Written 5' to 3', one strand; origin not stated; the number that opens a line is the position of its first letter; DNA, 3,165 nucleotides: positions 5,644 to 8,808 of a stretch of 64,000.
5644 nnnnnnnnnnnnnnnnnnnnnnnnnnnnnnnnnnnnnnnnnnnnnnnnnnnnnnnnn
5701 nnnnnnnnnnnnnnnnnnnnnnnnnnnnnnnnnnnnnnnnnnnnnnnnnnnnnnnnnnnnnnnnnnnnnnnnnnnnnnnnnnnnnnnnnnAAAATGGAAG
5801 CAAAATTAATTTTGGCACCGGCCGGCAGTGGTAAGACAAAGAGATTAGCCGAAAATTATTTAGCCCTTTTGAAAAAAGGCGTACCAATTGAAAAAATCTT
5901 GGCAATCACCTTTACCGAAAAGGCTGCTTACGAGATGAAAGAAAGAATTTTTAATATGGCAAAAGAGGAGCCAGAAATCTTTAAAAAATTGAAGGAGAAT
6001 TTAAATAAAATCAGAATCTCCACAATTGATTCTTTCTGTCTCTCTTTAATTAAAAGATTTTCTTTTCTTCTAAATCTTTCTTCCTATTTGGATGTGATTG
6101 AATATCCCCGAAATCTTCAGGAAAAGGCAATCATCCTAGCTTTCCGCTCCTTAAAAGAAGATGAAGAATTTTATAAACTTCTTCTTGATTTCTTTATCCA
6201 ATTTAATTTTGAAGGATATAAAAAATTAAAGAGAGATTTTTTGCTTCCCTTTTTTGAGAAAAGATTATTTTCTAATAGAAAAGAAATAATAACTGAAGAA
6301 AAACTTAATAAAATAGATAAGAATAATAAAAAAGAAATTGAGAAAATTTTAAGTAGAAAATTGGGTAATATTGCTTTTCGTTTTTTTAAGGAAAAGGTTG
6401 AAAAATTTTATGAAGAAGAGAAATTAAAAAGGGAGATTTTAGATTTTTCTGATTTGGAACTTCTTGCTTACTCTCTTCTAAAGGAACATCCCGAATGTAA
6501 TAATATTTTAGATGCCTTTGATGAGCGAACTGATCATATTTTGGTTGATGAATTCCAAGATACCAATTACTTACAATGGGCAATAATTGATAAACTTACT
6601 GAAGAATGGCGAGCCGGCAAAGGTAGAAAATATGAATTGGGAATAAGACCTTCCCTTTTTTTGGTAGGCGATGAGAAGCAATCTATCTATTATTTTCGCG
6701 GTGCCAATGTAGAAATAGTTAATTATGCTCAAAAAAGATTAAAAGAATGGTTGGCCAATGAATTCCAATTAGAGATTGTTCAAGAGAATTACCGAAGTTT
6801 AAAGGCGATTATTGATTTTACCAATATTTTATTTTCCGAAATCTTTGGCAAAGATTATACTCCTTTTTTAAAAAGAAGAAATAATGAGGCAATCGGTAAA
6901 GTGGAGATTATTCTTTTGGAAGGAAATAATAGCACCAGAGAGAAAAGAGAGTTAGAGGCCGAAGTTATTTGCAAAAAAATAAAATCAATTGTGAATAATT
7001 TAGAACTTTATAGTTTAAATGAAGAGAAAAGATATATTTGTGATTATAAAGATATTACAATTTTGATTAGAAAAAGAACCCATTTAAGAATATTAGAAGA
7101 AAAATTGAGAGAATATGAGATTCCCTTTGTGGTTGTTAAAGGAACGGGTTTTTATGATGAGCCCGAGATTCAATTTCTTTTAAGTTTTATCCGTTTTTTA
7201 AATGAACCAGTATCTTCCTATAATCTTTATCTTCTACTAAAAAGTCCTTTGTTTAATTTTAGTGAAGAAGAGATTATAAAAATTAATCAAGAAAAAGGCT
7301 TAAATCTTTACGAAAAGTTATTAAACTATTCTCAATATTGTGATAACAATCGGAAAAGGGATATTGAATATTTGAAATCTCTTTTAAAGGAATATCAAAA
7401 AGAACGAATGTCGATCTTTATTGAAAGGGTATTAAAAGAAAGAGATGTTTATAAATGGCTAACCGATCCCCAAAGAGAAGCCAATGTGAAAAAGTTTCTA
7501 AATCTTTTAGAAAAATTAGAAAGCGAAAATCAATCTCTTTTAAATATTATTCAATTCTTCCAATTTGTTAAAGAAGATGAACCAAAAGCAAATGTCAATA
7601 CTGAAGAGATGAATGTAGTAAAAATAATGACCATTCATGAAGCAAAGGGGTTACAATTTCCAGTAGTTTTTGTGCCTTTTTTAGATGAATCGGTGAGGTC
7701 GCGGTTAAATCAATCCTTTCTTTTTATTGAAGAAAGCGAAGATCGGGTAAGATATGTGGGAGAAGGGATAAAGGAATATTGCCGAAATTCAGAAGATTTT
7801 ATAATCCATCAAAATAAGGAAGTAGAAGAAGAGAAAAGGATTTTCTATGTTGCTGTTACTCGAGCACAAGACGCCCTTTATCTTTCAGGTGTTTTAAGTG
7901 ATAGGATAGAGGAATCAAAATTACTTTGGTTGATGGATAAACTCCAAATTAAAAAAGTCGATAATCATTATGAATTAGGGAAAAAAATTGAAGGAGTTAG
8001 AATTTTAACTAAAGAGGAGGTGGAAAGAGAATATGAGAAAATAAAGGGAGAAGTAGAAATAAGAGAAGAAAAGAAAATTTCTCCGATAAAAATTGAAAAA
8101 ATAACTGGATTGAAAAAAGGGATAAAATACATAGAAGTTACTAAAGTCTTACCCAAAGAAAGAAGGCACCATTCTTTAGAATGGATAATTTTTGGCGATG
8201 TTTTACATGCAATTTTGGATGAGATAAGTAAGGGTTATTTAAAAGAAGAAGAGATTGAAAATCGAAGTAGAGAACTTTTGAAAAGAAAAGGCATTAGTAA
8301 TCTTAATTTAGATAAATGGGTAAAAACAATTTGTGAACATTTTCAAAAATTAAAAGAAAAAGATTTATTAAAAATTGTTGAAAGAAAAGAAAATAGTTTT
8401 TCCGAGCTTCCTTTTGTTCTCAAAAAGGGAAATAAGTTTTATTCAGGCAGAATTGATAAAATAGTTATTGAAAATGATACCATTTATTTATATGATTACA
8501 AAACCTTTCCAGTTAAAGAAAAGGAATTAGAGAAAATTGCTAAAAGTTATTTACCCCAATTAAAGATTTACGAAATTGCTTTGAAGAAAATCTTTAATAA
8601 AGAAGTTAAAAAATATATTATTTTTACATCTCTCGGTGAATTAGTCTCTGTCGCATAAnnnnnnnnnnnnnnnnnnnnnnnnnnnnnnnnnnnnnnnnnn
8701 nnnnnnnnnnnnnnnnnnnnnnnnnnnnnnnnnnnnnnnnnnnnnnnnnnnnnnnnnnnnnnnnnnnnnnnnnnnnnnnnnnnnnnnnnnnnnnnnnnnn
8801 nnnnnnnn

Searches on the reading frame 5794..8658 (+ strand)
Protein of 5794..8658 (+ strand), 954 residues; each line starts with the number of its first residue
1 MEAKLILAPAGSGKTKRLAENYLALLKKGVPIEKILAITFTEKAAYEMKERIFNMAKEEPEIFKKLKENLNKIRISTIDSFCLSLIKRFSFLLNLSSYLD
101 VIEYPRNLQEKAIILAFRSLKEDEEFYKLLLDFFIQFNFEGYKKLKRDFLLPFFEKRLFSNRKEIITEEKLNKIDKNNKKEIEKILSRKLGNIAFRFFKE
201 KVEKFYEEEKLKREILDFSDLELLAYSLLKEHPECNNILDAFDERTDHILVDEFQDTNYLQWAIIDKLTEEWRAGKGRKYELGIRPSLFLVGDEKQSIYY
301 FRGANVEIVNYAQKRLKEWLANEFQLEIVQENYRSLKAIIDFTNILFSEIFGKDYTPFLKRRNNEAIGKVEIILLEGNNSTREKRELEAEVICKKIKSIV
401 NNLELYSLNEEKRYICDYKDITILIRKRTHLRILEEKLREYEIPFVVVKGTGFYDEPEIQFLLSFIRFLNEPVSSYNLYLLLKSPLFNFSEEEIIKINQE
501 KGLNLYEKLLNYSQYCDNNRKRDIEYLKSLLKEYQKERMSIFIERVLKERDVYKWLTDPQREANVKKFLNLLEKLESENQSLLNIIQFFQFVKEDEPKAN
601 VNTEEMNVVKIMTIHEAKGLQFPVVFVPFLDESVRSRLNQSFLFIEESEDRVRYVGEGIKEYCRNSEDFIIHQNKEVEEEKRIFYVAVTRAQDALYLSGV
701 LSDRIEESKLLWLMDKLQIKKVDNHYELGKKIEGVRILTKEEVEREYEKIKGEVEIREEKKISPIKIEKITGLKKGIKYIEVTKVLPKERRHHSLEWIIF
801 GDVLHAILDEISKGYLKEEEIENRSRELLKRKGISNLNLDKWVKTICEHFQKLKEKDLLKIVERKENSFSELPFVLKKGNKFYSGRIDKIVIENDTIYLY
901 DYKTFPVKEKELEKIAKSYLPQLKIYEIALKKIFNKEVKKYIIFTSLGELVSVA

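Call 3: search_protein_families(library=pfam, proteins=[window:5794-8658:+], max_evalue=0.1)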
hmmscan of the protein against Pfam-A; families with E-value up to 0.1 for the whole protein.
window:5794-8658:+ (954 aa): 6 families
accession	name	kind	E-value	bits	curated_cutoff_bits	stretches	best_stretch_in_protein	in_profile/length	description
PF00580.27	UvrD-helicase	-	8.2e-51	173.7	23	1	5-315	17-269/271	UvrD/REP helicase N-terminal domain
PF13361.12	UvrD_C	-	4e-41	142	25.6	1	330-698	4-346/350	UvrD-like helicase C-terminal domain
PF13245.12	AAA_19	-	2.1e-15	57.5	25.1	1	5-302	15-134/134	AAA domain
PF13538.12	UvrD_C_2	-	7.6e-10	38.9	27.4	2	611-632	4-27/52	UvrD-like helicase C-terminal domain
PF12705.13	PDDEXK_1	-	2.7e-08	34.5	22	1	795-937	32-176/247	PD-(D/E)XK nuclease superfamily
PF01443.25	Viral_helicase1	-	0.0045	17.3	21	0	582-634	159-202/228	Viral superfamily 1 RNA helicase core domain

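Call 4: search_protein_families(library=ncbifam, proteins=[window:5794-8658:+], max_evalue=0.1)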
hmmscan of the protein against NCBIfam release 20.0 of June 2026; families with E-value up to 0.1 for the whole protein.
window:5794-8658:+ (954 aa): 14 families
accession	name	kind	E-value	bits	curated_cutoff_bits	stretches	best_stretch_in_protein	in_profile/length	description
TIGR02785.1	addA_Gpos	equivalog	5.6e-94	316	707.65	3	172-709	313-888/1234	helicase-exonuclease AddAB subunit AddA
TIGR02784.1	addA_alphas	equivalog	1.3e-88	298.6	860.75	3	388-952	555-1137/1138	double-strand break repair helicase AddA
NF010485.0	PRK13909.1-2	equivalog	4.8e-67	226.9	650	2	199-945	285-899/909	RecB-like helicase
TIGR00609.1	recB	equivalog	1.2e-65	222.4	696.05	2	152-736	280-856/1175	exodeoxyribonuclease V subunit beta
TIGR01073.1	pcrA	equivalog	1.1e-60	205.9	911.2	3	198-656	165-597/725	DNA helicase PcrA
NF010487.0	PRK13909.1-4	equivalog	2.9e-53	181.4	759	3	152-478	236-537/924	RecB-like helicase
TIGR01074.1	rep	equivalog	2.3e-48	165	951.45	3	204-656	168-599/668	DNA helicase Rep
NF008743.0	PRK11773.1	equivalog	2.1e-46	158.6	965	2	199-656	170-602/720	DNA helicase II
TIGR01075.1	uvrD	equivalog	6.7e-46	156.9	1144.45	3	201-634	167-574/715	DNA helicase II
NF008172.0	PRK10919.1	equivalog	8.4e-32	110.2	1168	2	204-656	169-599/673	DNA helicase Rep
NF010484.0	PRK13909.1-1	equivalog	2.3e-29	101.8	1074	4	179-366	274-454/945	RecB-like helicase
NF008128.0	PRK10876.1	equivalog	2.1e-28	98.6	1697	2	201-691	334-809/1181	exodeoxyribonuclease V subunit beta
NF010486.0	PRK13909.1-3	equivalog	1.6e-18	66.2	1109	2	213-489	299-551/921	RecB-like helicase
NF008276.0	PRK11054.1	equivalog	8.4e-17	60.9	543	1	3-317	211-491/684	DNA helicase IV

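Call 5: search_protein_families(library=padloc, proteins=[window:5794-8658:+], max_evalue=0.1)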
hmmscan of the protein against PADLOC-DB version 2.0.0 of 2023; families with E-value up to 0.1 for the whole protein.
window:5794-8658:+ (954 aa): 35 families (the best 25 are shown)
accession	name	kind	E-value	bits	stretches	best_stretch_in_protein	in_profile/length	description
PDLC03802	RTasHel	-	4e-52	176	2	5-471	22-361/675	DRT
PDLC00132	GajB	-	4.7e-46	155.7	2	5-633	20-565/625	UrvD helicase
PDLC00117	GajB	-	1.7e-38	130.5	3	200-647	176-554/604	UrvD helicase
PDLC00114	GajB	-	5.4e-36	122.4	3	160-631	132-570/635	UrvD helicase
PDLC00123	GajB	-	2e-30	103.9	3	151-439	92-326/540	UrvD helicase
PDLC00119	GajB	-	3.2e-28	97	3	6-350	20-303/565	UrvD helicase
PDLC00103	GajB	-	5.4e-28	96.3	1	4-632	31-544/612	UrvD helicase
PDLC00130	GajB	-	6.8e-28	95.3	3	201-349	165-292/589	UrvD helicase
PDLC00127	GajB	-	5.2e-27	92.6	2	193-626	152-523/594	UrvD helicase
PDLC00122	GajB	-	7.5e-27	92.4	3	224-545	144-406/502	UrvD helicase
PDLC00107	GajB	-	2.3e-23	80.7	2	3-538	29-471/587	UrvD helicase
PDLC00129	GajB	-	4e-20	69.9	1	8-347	32-309/594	UrvD helicase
PDLC00112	GajB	-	5.6e-19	66.2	2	209-343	175-291/581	UrvD helicase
PDLC00133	GajB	-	1.1e-18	65.5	2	201-343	162-286/382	UrvD helicase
PDLC00138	GajB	-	2.3e-18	64.2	1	199-349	175-306/581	UrvD helicase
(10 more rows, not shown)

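Call 8: find_related_loci(query=window:5794-8655:+, collection=genome_contigs, flank=10000)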
Query window:5794-8655:+ (954 aa) in genome_contigs; peptide patterns used: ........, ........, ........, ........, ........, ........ (x = any residue, [..] = any of these).
76 stretches matched a pattern; 2 encode a relative of the query (tblastn E <= 1e-3); 2 distinct loci.
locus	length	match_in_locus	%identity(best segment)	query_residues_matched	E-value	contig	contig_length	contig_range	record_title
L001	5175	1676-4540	84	1-954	0e+0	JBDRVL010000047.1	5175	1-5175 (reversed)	MAG: candidate division WOR-3 bacterium isolate ZZQ_201803_bins_75 ZZQ_201803_bins_75_scaffold_47, whole genome shotgun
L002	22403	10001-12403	25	8-697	3e-17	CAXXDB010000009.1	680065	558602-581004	MAG: uncultured Tenacibaculum sp. isolate 31d2e8be-d683-4f48-ae22-765b7c2b820c genome assembly, contig: contig_9, whole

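Call 57: search_solved_structures(query=window:5794-8655:+, max_evalue=1e-10, show_alignments=0)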
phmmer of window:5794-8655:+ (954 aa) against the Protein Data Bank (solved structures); distinct sequences matched with E-value up to 1e-10: 19.
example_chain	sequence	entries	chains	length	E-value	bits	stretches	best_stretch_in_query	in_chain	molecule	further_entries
3u44_A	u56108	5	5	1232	1.3e-46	162.4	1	204-705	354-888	ATP-dependent helicase/nuclease subunit A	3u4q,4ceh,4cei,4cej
1pjr_A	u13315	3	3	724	9.4e-32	113.3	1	201-656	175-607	PCRA | ATP-DEPENDENT HELICASE PCRA | HELICASE PCRA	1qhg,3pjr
9dci_A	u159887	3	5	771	2e-31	112.2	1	211-487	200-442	ATP-dependent DNA helicase UvrD1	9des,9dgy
1uaa_A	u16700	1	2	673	4.6e-28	101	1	212-656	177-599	PROTEIN (ATP-DEPENDENT DNA HELICASE REP.)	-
4c2u_A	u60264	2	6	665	1e-27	99.9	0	419-632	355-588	DNA HELICASE II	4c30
4c2t_A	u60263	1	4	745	2e-27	98.9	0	419-632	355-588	DNA HELICASE II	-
3lfu_A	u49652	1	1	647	1.3e-26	96.2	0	200-349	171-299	DNA helicase II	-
2is1_A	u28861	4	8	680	2.2e-26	95.5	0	200-349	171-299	DNA helicase II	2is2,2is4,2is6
2pjr_A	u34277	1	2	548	8e-23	83.7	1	201-510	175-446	PROTEIN (HELICASE PCRA)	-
1qhh_B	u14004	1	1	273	7.2e-16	60.7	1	202-488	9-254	PROTEIN (PCRA (SUBUNIT))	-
1w36_B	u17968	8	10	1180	9.4e-15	57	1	202-691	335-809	EXODEOXYRIBONUCLEASE V BETA CHAIN | RecBCD enzyme subunit RecB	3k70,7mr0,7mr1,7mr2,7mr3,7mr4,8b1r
5mbv_B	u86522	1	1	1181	9.4e-15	57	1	202-691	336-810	RecBCD enzyme subunit RecB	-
8b1t_B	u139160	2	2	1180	9.5e-15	57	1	202-691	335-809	RecBCD enzyme subunit RecB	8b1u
6sjb_B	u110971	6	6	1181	9.5e-15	57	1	202-691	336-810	RecBCD enzyme subunit RecB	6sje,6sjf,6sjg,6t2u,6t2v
5ld2_B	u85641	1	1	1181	9.5e-15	57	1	202-691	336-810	RecBCD enzyme subunit RecB,RecBCD enzyme subunit RecB,RecBCD enzyme subunit RecB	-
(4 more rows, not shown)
